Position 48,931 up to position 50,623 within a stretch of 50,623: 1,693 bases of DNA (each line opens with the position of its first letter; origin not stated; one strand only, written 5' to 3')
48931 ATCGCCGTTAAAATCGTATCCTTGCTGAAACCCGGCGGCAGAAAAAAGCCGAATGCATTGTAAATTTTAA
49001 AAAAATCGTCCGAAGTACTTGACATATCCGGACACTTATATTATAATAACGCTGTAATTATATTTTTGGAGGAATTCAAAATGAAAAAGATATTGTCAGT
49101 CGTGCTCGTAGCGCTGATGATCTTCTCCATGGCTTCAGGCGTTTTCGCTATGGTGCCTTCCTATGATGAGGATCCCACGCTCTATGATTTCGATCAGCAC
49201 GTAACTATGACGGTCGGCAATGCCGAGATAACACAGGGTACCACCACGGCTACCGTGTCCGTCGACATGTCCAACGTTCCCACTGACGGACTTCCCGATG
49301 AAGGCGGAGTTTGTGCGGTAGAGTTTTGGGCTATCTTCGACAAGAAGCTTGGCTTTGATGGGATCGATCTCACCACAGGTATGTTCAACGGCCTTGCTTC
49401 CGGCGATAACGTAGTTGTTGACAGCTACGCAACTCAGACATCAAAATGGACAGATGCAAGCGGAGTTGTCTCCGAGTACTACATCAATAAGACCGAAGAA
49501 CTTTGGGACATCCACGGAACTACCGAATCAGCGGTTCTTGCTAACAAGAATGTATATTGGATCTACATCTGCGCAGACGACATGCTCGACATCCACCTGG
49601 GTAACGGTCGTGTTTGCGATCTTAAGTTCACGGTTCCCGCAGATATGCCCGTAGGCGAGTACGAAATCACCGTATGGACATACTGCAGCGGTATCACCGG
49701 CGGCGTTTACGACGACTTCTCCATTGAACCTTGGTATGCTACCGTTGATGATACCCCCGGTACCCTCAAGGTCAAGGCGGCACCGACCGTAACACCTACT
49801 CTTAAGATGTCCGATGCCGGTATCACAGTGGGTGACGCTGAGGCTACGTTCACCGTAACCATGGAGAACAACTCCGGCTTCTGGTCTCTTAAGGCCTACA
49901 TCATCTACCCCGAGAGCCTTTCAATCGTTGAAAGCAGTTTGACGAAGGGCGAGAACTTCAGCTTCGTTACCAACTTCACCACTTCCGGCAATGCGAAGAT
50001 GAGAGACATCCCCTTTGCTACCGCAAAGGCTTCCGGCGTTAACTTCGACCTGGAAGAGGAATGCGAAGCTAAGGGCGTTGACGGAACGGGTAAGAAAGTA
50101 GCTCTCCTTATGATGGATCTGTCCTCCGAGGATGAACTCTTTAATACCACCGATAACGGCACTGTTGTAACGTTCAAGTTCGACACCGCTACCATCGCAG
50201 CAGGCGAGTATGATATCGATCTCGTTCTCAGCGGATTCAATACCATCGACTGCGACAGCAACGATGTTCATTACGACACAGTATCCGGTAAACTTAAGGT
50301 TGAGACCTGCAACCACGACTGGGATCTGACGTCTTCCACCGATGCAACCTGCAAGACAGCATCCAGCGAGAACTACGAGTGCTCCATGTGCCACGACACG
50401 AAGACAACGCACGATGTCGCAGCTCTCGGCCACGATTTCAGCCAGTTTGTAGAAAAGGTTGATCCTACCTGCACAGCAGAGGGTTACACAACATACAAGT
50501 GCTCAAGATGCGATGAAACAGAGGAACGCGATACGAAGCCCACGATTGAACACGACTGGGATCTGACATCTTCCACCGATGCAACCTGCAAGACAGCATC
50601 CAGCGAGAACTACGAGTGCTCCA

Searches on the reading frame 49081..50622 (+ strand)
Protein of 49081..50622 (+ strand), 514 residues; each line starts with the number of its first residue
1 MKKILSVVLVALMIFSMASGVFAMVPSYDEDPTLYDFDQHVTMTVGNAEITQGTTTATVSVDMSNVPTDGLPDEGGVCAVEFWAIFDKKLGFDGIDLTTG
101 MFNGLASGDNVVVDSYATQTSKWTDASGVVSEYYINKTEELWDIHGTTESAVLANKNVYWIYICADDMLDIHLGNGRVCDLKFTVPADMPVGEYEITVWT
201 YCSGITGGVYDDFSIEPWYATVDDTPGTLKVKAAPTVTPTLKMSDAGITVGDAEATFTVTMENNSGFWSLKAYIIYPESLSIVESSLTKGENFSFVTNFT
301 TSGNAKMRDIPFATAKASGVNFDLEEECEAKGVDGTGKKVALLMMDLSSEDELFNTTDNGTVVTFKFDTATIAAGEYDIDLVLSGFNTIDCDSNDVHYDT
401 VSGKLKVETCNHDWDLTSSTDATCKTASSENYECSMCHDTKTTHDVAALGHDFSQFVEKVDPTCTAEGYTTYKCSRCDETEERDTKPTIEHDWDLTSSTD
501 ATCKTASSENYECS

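Call 11: search_protein_families(library=pfam, proteins=[window:49081-50622:+], max_evalue=0.001)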
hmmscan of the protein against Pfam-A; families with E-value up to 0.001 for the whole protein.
window:49081-50622:+ (514 aa): 0 families

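Call 34: search_protein_families(library=pfam, proteins=[window:49081-50622:+], max_evalue=1)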
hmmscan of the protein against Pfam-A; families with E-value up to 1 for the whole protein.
window:49081-50622:+ (514 aa): 6 families
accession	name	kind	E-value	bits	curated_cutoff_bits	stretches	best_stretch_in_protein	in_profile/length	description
PF12503.13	CMV_1a_C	-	0.0017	18.8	25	1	141-178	1-40/84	Cucumber mosaic virus 1a protein C terminal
PF14524.12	Wzt_C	-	0.0051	17.2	30.4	0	354-387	75-111/143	Wzt C-terminal domain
PF00963.24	Cohesin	-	0.0083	16.8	24.1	1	256-407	17-139/139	Cohesin domain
PF14734.12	DUF4469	-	0.17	12.3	22.6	1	180-203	65-88/101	Domain of unknown function (DUF4469) with IG-like fold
PF11137.13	DUF2909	-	0.2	12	31.4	1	3-29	2-28/60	Protein of unknown function (DUF2909)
PF15418.12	DUF4625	-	0.8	10.4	27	0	130-199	49-113/131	Domain of unknown function (DUF4625)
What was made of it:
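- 49081..50623 (+): Candidate partner. A secreted protein (it runs off the window) with two cohesin-like beta-sandwich modules (aa about 30-235 and 240-410) followed by Cys-rich repeats. PF00963 E 0.0083, sub-threshold (call 34).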

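Call 35: search_solved_structures(query=window:49081-50622:+, max_evalue=10, show_alignments=2)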
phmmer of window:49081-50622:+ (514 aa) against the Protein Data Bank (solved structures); distinct sequences matched with E-value up to 10: 0.
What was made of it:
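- On Cohesin (PF00963), for the gene at 49081 onward: 16.8 bits, E 0.0083, aa 256-407 over model positions 17-139 (call 34). phmmer against PDB finds nothing (call 35).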

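Call 47: find_homologous_proteins(query=window:49081-50622:+, max_evalue=0.001)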
Query window:49081-50622:+ (514 aa): 251 proteins with E <= 0.001 among 8000 candidates; the best 120 are listed.
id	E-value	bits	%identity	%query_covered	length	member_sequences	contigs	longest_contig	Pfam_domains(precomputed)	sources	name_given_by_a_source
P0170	3.4e-35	140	40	16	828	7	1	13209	PF00188.33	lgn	-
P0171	1.4e-33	135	35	25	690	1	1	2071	-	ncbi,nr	ncbi:MAG: hypothetical protein IJB97_01140, partial [Clostridia bacterium]|nr:hypothetical protein [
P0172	7.3e-33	132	38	20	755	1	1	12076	PF00188.33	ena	-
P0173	1.5e-28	118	36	22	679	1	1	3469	PF19938.5,PF00188.33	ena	-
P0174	1.4e-27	115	38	20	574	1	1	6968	PF18547.7,PF00963.25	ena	-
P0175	4.1e-27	113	37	20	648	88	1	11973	PF19938.5,PF00188.33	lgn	-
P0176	4.2e-26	110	33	15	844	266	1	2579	-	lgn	-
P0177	1.2e-25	109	38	20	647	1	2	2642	PF19938.5,PF00188.33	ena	-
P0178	1.5e-25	108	32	25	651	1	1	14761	PF00963.25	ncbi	-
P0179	5.5e-25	106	33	21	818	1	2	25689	-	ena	-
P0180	6.1e-25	106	38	20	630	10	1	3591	PF19938.5,PF00188.33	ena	-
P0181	1.9e-24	105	32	15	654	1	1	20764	-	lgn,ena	-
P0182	2.3e-24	104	32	20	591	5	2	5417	-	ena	-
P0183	1.2e-23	102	34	21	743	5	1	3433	-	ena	-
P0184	1.7e-23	101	34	16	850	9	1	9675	-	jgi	-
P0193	4.6e-21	93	31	24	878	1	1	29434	PF00963.25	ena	-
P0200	2.4e-19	88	34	20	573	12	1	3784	PF00963.25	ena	-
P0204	1.5e-17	82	38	18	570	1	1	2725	PF00963.25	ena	-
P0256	1.2e-13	69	38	20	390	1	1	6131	PF00963.25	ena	-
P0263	7.2e-13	66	35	28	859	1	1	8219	PF00963.25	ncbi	-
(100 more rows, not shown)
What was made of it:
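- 49081..50623 (+): Some proteins sharing the Cys-rich repeats carry a Pfam cohesin (call 47).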

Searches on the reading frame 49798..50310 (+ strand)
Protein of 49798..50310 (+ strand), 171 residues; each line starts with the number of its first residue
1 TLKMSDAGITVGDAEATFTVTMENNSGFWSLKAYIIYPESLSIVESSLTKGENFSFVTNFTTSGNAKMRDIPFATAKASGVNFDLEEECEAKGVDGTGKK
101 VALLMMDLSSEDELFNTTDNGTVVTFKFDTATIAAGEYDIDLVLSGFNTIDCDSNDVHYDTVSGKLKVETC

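Call 66: search_solved_structures(query=A5, max_evalue=10, show_alignments=1)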
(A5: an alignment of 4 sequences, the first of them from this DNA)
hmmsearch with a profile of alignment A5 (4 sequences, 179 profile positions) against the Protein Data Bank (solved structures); distinct sequences matched with E-value up to 10: 3.
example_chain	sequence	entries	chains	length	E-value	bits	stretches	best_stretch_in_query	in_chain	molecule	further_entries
1tyj_A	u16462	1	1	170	0.051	16.9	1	7-45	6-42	cellulosomal scaffoldin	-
2y3n_A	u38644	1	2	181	0.061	16.6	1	7-45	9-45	CELLULOSOMAL SCAFFOLDIN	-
9vy3_A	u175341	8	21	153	0.099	15.9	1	126-174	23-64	Propeptide, PepSY amd peptidase M4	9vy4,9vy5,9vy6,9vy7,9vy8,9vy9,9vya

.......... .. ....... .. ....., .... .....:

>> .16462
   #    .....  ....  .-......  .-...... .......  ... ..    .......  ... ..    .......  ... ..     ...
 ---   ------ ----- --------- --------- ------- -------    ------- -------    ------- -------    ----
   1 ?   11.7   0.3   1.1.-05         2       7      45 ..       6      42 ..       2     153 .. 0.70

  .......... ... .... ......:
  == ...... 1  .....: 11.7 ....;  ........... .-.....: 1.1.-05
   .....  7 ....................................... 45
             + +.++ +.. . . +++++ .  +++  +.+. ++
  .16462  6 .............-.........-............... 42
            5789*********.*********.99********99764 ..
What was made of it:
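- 49081..50623 (+): Profile A5 has cohesins 1tyj and 2y3n as top PDB hits at E about 0.05 (call 66).
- On Cohesin (PF00963), for the gene at 49081 onward: A small profile puts cohesins 1tyj and 2y3n on top, at E 0.05-0.06 (call 66).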
